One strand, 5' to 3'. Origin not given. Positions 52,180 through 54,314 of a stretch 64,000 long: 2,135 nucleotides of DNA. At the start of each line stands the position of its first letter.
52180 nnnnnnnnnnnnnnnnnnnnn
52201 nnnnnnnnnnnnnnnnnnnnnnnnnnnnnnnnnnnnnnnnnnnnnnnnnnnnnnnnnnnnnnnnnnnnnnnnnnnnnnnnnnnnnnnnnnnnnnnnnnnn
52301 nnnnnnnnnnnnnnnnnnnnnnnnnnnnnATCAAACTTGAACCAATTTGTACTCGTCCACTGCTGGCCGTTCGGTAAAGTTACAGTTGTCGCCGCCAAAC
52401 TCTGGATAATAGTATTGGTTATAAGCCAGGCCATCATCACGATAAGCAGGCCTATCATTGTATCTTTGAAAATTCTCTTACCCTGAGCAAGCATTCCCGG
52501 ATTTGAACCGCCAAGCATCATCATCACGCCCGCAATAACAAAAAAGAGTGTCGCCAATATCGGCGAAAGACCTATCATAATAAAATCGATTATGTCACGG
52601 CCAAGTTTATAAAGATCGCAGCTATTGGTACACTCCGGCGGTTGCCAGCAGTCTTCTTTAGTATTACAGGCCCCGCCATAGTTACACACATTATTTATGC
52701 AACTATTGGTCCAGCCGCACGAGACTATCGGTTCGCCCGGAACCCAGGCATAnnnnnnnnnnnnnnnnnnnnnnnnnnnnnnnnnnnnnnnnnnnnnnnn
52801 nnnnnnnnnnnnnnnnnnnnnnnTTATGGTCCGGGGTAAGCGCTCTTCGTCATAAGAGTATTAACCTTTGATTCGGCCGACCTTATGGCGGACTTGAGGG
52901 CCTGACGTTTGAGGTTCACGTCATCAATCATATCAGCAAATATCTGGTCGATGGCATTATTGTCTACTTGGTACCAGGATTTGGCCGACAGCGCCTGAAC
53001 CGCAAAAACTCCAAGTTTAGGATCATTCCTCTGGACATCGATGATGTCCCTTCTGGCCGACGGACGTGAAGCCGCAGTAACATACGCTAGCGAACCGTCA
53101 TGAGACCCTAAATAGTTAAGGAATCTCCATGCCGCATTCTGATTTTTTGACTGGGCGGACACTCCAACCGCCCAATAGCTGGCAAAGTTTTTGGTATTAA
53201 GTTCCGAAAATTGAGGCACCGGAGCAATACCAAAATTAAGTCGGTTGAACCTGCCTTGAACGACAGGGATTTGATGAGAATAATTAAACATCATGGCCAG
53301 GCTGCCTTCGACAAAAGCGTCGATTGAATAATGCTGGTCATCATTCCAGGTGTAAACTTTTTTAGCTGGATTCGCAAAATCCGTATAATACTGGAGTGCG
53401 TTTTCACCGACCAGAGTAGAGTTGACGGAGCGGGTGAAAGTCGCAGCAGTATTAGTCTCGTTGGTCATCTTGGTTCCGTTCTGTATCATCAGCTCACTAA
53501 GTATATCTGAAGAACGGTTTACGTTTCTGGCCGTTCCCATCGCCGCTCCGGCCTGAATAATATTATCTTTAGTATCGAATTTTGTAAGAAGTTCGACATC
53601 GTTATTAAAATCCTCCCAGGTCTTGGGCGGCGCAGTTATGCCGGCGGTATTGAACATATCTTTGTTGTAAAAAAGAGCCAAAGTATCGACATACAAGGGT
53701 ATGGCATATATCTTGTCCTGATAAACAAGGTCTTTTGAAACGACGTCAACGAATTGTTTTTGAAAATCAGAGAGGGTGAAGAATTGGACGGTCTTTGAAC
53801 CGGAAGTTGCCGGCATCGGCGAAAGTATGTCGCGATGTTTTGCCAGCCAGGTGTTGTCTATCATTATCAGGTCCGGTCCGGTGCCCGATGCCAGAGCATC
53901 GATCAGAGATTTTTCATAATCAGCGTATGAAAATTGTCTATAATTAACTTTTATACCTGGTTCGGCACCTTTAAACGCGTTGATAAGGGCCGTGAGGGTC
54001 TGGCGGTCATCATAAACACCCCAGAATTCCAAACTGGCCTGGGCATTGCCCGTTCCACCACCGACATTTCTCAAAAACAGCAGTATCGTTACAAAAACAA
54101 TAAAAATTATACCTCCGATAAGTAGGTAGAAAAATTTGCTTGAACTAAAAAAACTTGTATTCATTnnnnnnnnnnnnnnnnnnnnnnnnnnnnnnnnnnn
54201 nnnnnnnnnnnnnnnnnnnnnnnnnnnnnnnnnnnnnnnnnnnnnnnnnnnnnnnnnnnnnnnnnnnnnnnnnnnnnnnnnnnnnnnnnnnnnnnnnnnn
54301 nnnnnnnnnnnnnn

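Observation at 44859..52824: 9 kb cluster of nine secreted TrbC/VirB2-like pilin-fold proteins with shuffled Cys-rich and PT-linker modules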

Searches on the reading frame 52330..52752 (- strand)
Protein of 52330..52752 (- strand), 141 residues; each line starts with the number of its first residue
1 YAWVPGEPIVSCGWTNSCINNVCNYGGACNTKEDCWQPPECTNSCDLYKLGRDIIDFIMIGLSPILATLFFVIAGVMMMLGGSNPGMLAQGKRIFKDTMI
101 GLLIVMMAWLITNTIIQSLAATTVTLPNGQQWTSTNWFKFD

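Call 71: find_related_loci(query=A3, collection=metagenome_contigs, flank=6000)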
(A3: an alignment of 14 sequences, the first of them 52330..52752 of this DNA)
Query A3 (141 aa) in metagenome_contigs; peptide patterns used: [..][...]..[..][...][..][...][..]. (x = any residue, [..] = any of these).
183 stretches matched a pattern; 54 encode a relative of the query (tblastn E <= 1e-3); 54 distinct loci.
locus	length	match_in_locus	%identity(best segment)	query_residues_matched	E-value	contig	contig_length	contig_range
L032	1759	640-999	60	3-119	1e-44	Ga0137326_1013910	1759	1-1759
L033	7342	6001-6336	50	2-141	8e-38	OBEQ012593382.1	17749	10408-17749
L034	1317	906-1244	57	3-119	1e-36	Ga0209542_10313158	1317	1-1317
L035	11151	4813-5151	50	2-139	2e-35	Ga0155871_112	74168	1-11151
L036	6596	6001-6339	50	2-139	2e-35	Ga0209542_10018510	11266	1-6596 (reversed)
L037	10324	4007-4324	51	3-132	5e-35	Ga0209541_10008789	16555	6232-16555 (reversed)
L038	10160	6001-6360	50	3-133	1e-33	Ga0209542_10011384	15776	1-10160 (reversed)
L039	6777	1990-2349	50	3-133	1e-33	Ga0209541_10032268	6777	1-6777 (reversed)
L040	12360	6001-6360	49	3-132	4e-32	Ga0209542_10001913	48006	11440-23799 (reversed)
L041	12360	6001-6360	49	3-132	4e-32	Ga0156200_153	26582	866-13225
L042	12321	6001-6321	48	3-120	2e-29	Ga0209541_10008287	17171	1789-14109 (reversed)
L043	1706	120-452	33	1-124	5e-18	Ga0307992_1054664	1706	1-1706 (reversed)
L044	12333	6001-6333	33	1-125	3e-16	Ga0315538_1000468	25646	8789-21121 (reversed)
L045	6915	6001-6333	33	1-125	3e-16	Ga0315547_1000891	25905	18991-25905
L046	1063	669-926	40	45-137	4e-16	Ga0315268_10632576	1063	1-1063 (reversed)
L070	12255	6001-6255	35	42-124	8e-13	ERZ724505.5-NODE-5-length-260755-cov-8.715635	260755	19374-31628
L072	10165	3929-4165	35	39-119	1e-12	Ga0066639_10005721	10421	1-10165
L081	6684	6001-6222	36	40-109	1e-7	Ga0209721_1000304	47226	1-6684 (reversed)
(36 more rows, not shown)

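Call 74: search_protein_families(library=pfam, proteins=[L033:2399-3862:-, L033:4639-5808:+, L033:5911-7341:+, L070:4838-5857:+, L070:5857-6804:+, L070:7915-9324:+, L072:643-3330:+, L072:8357-10165:+, L081:456-2423:-, L081:4213-5676:-], max_evalue=0.001)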
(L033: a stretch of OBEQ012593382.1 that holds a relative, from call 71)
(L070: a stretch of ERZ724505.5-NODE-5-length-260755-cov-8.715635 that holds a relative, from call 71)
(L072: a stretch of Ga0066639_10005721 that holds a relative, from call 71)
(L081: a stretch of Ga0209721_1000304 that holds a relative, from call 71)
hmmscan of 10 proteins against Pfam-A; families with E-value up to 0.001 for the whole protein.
L033:2399-3862:- (487 aa): 3 families
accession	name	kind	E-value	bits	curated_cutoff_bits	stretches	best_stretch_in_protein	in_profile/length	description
PF00239.26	Resolvase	-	6.5e-19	68.9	23.3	1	72-216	3-143/145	Resolvase, N terminal domain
PF07508.19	Recombinase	-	3.3e-16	59.8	21.1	1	242-332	1-100/102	Recombinase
PF13408.12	Zn_ribbon_recom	-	7.2e-07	29.9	25.3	1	345-400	2-51/58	Recombinase zinc beta ribbon domain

L033:4639-5808:+ (389 aa): 2 families
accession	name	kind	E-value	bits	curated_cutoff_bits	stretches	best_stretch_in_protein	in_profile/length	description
PF01699.29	Na_Ca_ex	-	6.1e-05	23.5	24.9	0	40-234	3-147/151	Sodium/calcium exchanger protein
PF06365.17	CD34_antigen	-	0.00064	20.2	26.3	0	217-260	107-150/204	CD34/Podocalyxin family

L033:5911-7341:+ (477 aa): 3 families
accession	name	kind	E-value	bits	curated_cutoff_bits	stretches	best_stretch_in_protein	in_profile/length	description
PF16656.11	Pur_ac_phosph_N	-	6.9e-13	49.4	30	2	275-353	9-93/93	Purple acid Phosphatase, N-terminal domain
PF18895.5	T4SS_pilin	-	1.1e-07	32.2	26.6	1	60-122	11-71/71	Type IV secretion system pilin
PF00041.27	fn3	-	3.8e-06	27.4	25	2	270-347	4-78/84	Fibronectin type III domain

L070:4838-5857:+ (339 aa): 1 family
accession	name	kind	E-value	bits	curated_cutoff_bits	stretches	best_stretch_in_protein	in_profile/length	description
PF18895.5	T4SS_pilin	-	3e-10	40.4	26.6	1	66-132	6-71/71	Type IV secretion system pilin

L070:5857-6804:+ (315 aa): 3 families
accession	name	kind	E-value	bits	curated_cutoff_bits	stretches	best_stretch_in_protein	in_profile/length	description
PF18895.5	T4SS_pilin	-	6.2e-10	39.5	26.6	1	58-124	6-71/71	Type IV secretion system pilin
PF18896.5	SLT_3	-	4.9e-08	33.7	27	1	204-279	5-79/89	Lysozyme like domain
PF01464.25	SLT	-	0.00025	21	21.3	1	212-274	13-72/117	Transglycosylase SLT domain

L070:7915-9324:+ (469 aa): 10 families
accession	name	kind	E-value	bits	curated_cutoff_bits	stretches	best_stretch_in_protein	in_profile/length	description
PF05970.20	PIF1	-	4.7e-33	115.1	25.9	1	9-209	18-219/223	PIF1-like helicase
PF13604.12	AAA_30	-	2.6e-14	53.8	27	1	9-147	13-133/191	AAA domain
PF13245.12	AAA_19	-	8.8e-14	52.3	25.1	1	5-146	3-133/134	AAA domain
PF13401.12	AAA_22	-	4.1e-08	34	27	1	13-137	5-122/130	AAA domain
PF07728.20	AAA_5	-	6.7e-06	26.6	22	1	15-114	1-86/139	AAA domain (dynein-related subfamily)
PF21530.3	Pif1_2B_dom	-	9.2e-06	25.7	23.9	1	267-310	3-47/47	DNA helicase Pif1, 2B domain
PF03266.21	NTPase_1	-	5.3e-05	23.6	23.9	0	15-43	1-29/168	NTPase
PF13191.12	AAA_16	-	0.00036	21.5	32.6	0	14-49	25-63/167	AAA ATPase domain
PF13086.12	AAA_11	-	0.00067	19.9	27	0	15-40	19-44/257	AAA domain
PF20720.3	nSTAND3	-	0.00094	19.3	27.2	0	5-46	9-50/155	Novel STAND NTPase 3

L072:643-3330:+ (895 aa): 20 families
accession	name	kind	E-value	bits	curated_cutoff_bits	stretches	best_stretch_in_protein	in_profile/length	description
PF07724.20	AAA_2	-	5.8e-73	244.8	27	1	604-777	1-166/166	AAA domain (Cdc48 subfamily)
PF17871.7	AAA_lid_9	-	1.7e-32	111.8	22.8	1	344-441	1-98/104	AAA lid domain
PF00004.35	AAA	-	1.6e-25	90.5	21.2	2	205-336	2-124/131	ATPase family associated with various cellular activities (AAA)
PF10431.15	ClpB_D2-small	-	1.8e-23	82.8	21.9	1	783-863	1-81/81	C-terminal, D2-small domain, of ClpB protein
PF02861.25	Clp_N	-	1.4e-19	70.5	20.7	2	97-145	1-50/53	Clp amino terminal domain, pathogenicity island component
PF07728.20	AAA_5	-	6e-18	65.6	22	1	609-729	2-124/139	AAA domain (dynein-related subfamily)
PF13191.12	AAA_16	-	1.1e-10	42.7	32.6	1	182-227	2-50/167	AAA ATPase domain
PF00158.32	Sigma54_activat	-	4.6e-10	39.9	20.2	1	607-726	23-141/168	Sigma-54 interaction domain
PF13401.12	AAA_22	-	5.6e-10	40.1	27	0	609-704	8-110/130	AAA domain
PF12775.13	AAA_7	-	2.3e-06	27.7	25.8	0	608-657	35-84/181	P-loop containing dynein motor region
PF05621.17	TniB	-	3.6e-06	27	22.4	1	251-341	98-185/189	Bacterial TniB protein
PF13173.12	AAA_14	-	6.1e-06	26.7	27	0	205-288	6-77/129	AAA domain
PF20720.3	nSTAND3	-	7.1e-06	26.2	27.2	0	200-227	16-43/155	Novel STAND NTPase 3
PF01637.24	ATPase_2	-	1.1e-05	25.8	33.2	0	185-302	4-140/225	ATPase domain predominantly from Archaea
PF01695.23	IstB_IS21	-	6.6e-05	23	24.1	0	199-224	90-115/238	IstB-like ATP binding protein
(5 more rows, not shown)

L072:8357-10165:+ (603 aa): 4 families
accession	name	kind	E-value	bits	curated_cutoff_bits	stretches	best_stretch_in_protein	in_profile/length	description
PF00122.25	E1-E2_ATPase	-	2.1e-45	154.9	28.1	1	171-361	3-180/181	E1-E2 ATPase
PF00690.31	Cation_ATPase_N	-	6.6e-13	48.6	20.4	1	62-128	1-67/69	Cation transporter/ATPase, N-terminus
PF13246.12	Cation_ATPase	-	1.3e-06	28.8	21.7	1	430-515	8-91/91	Cation transport ATPase (P-type)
PF00702.32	Hydrolase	-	0.00022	22.1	26.4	0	380-602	3-117/191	haloacid dehalogenase-like hydrolase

L081:456-2423:- (655 aa): 3 families
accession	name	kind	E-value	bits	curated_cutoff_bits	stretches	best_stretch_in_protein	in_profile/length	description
PF02645.21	DegV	-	1.1e-36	127.1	27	1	368-647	1-273/280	Uncharacterised protein, DegV family COG1307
PF02734.22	Dak2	-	4.1e-31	108.6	27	1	94-257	1-173/174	DAK2 domain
PF21645.3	FakA-like_M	-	1.9e-15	56.9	24.9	1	288-358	4-77/80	Fatty acid kinase subunit A-like, middle domain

L081:4213-5676:- (487 aa): 4 families
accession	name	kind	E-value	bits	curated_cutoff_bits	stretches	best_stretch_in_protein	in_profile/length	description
PF01743.26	PolyA_pol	-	2.1e-36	125.5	23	1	21-148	1-126/126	Poly A polymerase head domain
PF12627.12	PolyA_pol_RNAbd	-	5.7e-21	74.5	22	1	179-237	3-61/64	Probable RNA and SrmB- binding site of polymerase A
PF01966.28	HD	-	1.9e-13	51.1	22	1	253-368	2-112/116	HD domain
PF13735.12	tRNA_NucTran2_2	-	5.9e-10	39.7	27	1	308-445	25-147/149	tRNA nucleotidyltransferase domain 2 putative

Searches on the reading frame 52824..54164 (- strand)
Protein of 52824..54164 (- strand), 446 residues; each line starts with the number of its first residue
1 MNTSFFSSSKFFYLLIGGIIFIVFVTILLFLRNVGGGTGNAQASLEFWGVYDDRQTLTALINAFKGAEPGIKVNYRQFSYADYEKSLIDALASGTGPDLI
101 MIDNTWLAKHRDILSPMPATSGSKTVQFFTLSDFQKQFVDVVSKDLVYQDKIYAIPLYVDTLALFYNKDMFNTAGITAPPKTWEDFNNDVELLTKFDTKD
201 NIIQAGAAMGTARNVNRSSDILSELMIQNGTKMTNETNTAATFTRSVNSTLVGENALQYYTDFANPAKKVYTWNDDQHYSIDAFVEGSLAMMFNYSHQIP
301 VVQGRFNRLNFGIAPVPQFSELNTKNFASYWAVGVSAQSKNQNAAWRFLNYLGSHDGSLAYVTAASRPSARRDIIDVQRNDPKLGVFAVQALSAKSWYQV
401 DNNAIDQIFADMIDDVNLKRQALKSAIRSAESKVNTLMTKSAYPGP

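Call 3: search_protein_families(library=pfam, proteins=[window:52824-54164:-], max_evalue=1)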
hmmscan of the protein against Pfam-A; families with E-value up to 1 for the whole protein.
window:52824-54164:- (446 aa): 3 families
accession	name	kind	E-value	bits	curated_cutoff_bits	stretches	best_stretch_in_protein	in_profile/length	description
PF01547.30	SBP_bac_1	-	4.4e-34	119.3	26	1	55-357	8-305/307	Bacterial extracellular solute-binding protein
PF13416.11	SBP_bac_8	-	3.8e-31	109.4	27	1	59-375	1-266/279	Bacterial extracellular solute-binding protein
PF13531.11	SBP_bac_11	-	0.0033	17.7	25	0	153-357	72-217/227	Bacterial extracellular solute-binding protein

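Call 4: search_protein_families(library=ncbifam, proteins=[window:52824-54164:-], max_evalue=1)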
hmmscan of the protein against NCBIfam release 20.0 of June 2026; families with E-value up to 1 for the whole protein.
window:52824-54164:- (446 aa): 5 families
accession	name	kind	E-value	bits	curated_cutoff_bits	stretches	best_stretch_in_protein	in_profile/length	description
NF007011.0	PRK09474.1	equivalog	1.3e-15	57.1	291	1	68-357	56-315/396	maltose/maltodextrin ABC transporter substrate-binding protein MalE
TIGR03850.1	bind_CPR_0540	equivalog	1.6e-09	36.9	299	1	57-356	50-349/437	carbohydrate ABC transporter substrate-binding protein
NF053763.1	ABCarbgalBndGanS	equivalog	3.4e-09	36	700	1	42-192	38-178/420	galactooligosaccharide ABC transporter substrate-binding protein GanS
NF008211.0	PRK10974.1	equivalog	1.4e-06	27.2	411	1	56-318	42-294/439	sn-glycerol-3-phosphate ABC transporter substrate-binding protein UgpB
TIGR03851.1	chitin_NgcE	equivalog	5.4e-05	22.3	399.65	1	142-187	143-187/450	N-acetylglucosamine/diacetylchitobiose ABC transporter substrate-binding protein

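Call 24: find_related_loci(query=window:52824-54164:-, collection=genome_contigs, flank=10000)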
Query window:52824-54164:- (446 aa) in genome_contigs; peptide patterns used: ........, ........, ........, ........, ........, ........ (x = any residue, [..] = any of these).
193 stretches matched a pattern; 26 encode a relative of the query (tblastn E <= 1e-3); 26 distinct loci.
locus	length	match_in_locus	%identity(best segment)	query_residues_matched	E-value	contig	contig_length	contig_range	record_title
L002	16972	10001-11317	71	3-442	0e+0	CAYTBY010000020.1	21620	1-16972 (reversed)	MAG TPA_asm: uncultured Candidatus Saccharibacteria bacterium isolate SRP178908_co1_2 genome assembly, contig: NODE_1523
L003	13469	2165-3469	67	5-442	0e+0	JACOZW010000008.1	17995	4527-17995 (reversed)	MAG: Candidatus Yanofskybacteria bacterium isolate NC_groundwater_215_Ag_S-0.1um_42_10 S4_GD2017_2_S1_scaffold_1959, who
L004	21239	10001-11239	53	32-440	3e-140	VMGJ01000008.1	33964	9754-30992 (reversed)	MAG: Parcubacteria group bacterium Licking1014_17 CEN90_scaffold_1092, whole genome shotgun sequence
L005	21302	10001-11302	45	9-438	4e-123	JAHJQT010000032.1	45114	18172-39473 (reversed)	MAG: Patescibacteria group bacterium isolate OS_PC_MetaG.mb.118 OS_PC_MetaG.mb.118_k141_341070, whole genome shotgun seq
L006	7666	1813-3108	46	6-444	4e-123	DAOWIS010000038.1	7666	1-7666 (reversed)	MAG TPA_asm: bacterium isolate CSMAG_2049 CSMAG_2049_k141_902733_length_7666_cov_19.0000, whole genome shotgun sequence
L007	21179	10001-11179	48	44-438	7e-121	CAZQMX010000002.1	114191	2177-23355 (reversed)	MAG TPA_asm: uncultured Candidatus Saccharibacteria bacterium isolate SRP200020_co3_5 genome assembly, contig: NODE_166_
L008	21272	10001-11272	46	19-440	3e-119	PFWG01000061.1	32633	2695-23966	MAG: Candidatus Portnoybacteria bacterium CG_4_9_14_3_um_filter_43_11 CG_4_9_14_3_um_filter_150_scaffold_1539_c, whole g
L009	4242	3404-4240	66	1-280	5e-121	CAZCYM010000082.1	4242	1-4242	MAG TPA_asm: uncultured Candidatus Saccharibacteria bacterium isolate binchicken_co38_519 genome assembly, contig: NODE_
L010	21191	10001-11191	47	42-440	5e-117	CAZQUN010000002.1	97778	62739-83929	MAG TPA_asm: uncultured Candidatus Saccharibacteria bacterium isolate SRP167671_co2_124 genome assembly, contig: NODE_23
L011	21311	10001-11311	70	3-440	0e+0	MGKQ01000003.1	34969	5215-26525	MAG: Candidatus Yanofskybacteria bacterium RIFCSPLOWO2_02_FULL_41_13 rifcsplowo2_02_scaffold_1349, whole genome shotgun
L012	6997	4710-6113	39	16-437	1e-100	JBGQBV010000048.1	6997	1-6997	MAG: Candidatus Paceibacteria bacterium isolate OBJ2_061818_110_56 k141_2597218_length_6997_cov_7.0000, whole genome sho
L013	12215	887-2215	38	2-438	5e-92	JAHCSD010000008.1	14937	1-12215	MAG: Patescibacteria group bacterium isolate Bin_050 NODE_14_length_14937_cov_30.532773, whole genome shotgun sequence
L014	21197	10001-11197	36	35-438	6e-78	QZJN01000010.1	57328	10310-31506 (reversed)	MAG: Candidatus Parcubacteria bacterium isolate SURF_38 contig-100_687_length_57328_read_count_773862, whole genome shot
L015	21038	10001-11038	24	21-374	4e-24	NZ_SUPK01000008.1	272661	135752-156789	Cohnella pontilimi strain CAU 1483 contig8, whole genome shotgun sequence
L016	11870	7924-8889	26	20-381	3e-24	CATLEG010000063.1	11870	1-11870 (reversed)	MAG TPA_asm: uncultured Candidatus Melainabacteria bacterium isolate MGG12149_1680015485 genome assembly, contig: ERR319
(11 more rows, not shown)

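Call 44: search_solved_structures(query=window:52824-54164:-, max_evalue=0.001)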
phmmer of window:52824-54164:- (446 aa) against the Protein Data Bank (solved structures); distinct sequences matched with E-value up to 0.001: 483 (the best 60 are shown).
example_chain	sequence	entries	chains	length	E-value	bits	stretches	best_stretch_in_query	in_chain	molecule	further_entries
9vus_A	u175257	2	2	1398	7e-17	64.7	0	130-187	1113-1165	Soluble cytochrome b562,2-oxoglutarate receptor 1,Soluble cytochrome b562,2-oxoglutarate r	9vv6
8jbg_B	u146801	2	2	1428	1.4e-16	63.7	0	132-187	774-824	Neuromedin-K receptor (NK3R-pFastbac1) | NK3R-pFastbac1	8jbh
5ci5_A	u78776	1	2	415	3.4e-16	62.4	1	55-375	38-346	Extracellular solute-binding protein family 1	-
3jzj_A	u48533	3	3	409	1.9e-15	60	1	43-356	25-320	Acarbose/maltose binding protein GacH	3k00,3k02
3k01_A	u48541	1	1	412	2.3e-15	59.7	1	44-355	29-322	Acarbose/maltose binding protein GacH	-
5ysb_A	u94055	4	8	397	3.5e-15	59.1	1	44-194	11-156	Lin1841 protein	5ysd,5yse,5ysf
4qrz_A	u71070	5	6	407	9.9e-15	57.6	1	43-194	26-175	ABC-TYPE SUGAR TRANSPORTER | ABC transporter, substrate binding protein (Sugar)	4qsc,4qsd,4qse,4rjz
3uor_A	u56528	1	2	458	2.5e-14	56.3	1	42-187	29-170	ABC transporter sugar binding protein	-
8art_A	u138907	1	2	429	3.1e-14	56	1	38-188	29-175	Putative secreted maltose-binding protein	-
1eu8_A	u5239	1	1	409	3.8e-14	55.7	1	59-364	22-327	TREHALOSE/MALTOSE BINDING PROTEIN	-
6dts_A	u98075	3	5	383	3.4e-12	49.3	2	277-438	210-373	maltose-binding protein MalE2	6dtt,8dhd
2fnc_A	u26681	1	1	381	5.3e-12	48.6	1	277-438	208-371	maltose ABC transporter, periplasmic maltose-binding protein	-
9p0x_T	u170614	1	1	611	6.4e-12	48.3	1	11-187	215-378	Tissue factor,Maltose/maltodextrin-binding periplasmic protein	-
3quf_A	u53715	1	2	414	3.8e-11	45.8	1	36-187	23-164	Extracellular solute-binding protein, family 1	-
1elj_A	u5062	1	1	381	5.8e-11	45.2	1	63-187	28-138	MALTODEXTRIN-BINDING PROTEIN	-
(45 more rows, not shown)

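Call 64: search_protein_families(library=pfam, proteins=[L004:11245-12150:+, L014:11204-12733:+], max_evalue=0.01)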
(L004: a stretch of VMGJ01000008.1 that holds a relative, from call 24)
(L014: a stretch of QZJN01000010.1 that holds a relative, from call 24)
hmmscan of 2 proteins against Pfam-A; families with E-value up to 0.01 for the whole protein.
L004:11245-12150:+ (301 aa): 1 family
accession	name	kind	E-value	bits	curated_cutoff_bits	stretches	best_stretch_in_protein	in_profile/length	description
PF18895.5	T4SS_pilin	-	0.00011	22.7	26.6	1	59-117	14-71/71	Type IV secretion system pilin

L014:11204-12733:+ (509 aa): 1 family
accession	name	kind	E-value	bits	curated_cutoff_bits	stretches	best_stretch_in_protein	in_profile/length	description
PF18895.5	T4SS_pilin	-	0.0032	17.9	26.6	1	83-135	18-69/71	Type IV secretion system pilin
